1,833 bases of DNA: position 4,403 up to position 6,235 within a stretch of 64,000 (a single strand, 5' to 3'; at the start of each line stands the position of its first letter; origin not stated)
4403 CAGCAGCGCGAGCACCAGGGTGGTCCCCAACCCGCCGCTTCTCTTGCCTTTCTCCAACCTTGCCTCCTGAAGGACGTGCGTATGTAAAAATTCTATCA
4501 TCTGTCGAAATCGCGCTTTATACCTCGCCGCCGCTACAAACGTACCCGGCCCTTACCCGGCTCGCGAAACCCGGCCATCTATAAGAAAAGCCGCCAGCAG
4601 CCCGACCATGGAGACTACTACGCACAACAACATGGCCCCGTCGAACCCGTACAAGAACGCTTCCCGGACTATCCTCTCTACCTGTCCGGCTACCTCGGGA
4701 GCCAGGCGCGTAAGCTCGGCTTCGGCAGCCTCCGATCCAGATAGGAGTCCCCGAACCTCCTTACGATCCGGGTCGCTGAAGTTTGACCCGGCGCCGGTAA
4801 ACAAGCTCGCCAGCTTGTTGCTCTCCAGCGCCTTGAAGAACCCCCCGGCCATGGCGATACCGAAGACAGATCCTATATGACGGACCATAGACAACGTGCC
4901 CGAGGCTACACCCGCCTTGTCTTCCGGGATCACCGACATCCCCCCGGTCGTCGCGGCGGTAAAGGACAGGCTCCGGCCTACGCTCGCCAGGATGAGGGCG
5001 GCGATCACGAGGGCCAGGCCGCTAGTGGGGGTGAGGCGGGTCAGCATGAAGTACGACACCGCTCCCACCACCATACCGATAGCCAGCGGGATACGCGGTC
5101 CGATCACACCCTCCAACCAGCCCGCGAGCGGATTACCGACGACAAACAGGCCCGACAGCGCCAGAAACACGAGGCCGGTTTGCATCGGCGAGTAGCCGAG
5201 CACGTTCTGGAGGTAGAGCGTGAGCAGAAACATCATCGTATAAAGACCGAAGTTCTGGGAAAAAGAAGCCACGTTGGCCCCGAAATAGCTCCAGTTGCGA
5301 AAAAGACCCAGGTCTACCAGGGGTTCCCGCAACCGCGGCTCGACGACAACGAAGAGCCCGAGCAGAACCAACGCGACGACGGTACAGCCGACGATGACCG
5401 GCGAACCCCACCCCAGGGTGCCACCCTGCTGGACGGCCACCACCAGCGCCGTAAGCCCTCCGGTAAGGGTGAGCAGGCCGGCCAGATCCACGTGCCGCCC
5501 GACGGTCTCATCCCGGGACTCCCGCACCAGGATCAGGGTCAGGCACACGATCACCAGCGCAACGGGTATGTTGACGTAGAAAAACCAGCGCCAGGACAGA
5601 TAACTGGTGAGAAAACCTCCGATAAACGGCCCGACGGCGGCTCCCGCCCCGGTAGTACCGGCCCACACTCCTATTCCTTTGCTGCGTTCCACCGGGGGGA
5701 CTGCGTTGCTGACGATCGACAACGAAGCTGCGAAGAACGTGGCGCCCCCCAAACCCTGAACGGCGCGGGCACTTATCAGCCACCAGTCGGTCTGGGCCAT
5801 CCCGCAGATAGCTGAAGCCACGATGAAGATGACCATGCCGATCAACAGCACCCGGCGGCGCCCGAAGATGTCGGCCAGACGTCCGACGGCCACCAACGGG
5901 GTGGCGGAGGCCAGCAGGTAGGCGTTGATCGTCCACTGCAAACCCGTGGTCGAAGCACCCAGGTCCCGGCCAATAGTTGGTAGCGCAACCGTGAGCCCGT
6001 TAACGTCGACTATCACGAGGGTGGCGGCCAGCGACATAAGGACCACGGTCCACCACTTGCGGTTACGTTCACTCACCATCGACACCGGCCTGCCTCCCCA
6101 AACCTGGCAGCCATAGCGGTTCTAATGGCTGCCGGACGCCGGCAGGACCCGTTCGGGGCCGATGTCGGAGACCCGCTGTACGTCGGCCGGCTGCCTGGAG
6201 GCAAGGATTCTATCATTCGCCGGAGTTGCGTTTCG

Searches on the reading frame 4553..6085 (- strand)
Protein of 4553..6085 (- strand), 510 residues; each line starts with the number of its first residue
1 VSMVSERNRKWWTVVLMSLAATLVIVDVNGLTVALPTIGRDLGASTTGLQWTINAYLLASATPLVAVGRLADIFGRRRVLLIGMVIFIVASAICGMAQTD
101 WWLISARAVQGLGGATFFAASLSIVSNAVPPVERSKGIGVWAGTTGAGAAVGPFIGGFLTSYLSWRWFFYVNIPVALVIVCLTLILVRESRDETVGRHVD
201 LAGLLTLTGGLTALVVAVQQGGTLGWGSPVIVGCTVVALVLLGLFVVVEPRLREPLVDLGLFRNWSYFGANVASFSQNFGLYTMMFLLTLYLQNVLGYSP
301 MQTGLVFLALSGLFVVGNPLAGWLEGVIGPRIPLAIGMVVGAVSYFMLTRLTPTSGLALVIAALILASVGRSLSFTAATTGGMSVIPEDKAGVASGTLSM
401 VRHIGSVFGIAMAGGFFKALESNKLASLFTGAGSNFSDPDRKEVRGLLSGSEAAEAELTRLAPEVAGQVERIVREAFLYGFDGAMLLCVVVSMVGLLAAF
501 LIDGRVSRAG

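Call 44: search_protein_families(library=pfam, proteins=[window:4553-6085:-], max_evalue=0.00001)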
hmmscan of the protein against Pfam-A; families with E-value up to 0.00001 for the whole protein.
window:4553-6085:- (510 aa): 4 families
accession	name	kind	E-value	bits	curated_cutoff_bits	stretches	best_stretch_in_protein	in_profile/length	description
PF07690.21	MFS_1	-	1.9e-56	191.9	33.4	1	18-409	2-346/347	Major Facilitator Superfamily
PF00083.30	Sugar_tr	-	1.7e-10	40.8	22.3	1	45-190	44-194/452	Sugar (and other) transporter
PF12832.13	MFS_1_like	-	6.2e-10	39.1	25.2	1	41-170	241-372/373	MFS_1 like family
PF06609.19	TRI12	-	6.2e-08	32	23.2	1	17-270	51-314/599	Fungal trichothecene efflux pump (TRI12)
